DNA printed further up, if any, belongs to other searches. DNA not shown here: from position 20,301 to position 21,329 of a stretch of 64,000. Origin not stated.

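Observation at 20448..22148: Isolated, AT-richer ABC-ATPase fused to a Toprim/DUF4435-like tail: a fused PARIS/OLD-type defence candidate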

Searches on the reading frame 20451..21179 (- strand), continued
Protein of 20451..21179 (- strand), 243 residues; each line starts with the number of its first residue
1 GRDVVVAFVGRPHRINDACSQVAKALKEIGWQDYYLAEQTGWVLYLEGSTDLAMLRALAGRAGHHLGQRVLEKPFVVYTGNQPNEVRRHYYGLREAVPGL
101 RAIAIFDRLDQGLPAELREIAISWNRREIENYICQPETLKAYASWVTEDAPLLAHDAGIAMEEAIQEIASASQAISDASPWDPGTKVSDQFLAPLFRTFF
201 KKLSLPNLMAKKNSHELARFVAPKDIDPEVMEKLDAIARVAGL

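Call 84: search_protein_families(library=pfam, alignment_id=A3, max_evalue=1)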
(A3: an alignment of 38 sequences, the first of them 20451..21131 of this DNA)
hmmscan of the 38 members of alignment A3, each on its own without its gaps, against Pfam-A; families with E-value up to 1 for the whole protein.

A. member 1, window:20451-21131:- (227 aa): 0 families

B. families by the number of members that match (of 38 scanned): 19 families
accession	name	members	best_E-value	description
PF12840.13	HTH_20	1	0.0026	Helix-turn-helix domain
PF05112.17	Baculo_p47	1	0.0047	Baculovirus P47 protein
PF13495.12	Phage_int_SAM_4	1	0.011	Phage integrase, N-terminal SAM-like domain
PF09349.15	OHCU_decarbox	1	0.015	OHCU decarboxylase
PF05377.16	FlaC_arch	1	0.02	Flagella accessory protein C (FlaC)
PF20469.4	OLD-like_TOPRIM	1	0.052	Overcoming lysogenization defect protein-like, TOPRIM domain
PF18162.6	Arc_C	1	0.072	Arc C-lobe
PF23019.1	DUF7033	1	0.093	Family of unknown function (DUF7033)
PF11536.14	DUF3226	1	0.12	Protein of unknown function (DUF3226)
PF00004.35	AAA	1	0.12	ATPase family associated with various cellular activities (AAA)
PF00611.28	FCH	1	0.13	Fes/CIP4, and EFC/F-BAR homology domain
PF21776.2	TetR_C_44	1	0.14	TetR/AcrR family transcriptional repressors, C-terminal domain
PF08806.17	Sep15_SelM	1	0.15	Sep15/SelM redox domain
PF17021.10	Mei5_like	1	0.15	Putative double-strand recombination repair-like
PF01023.25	S_100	1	0.18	S-100/ICaBP type calcium binding domain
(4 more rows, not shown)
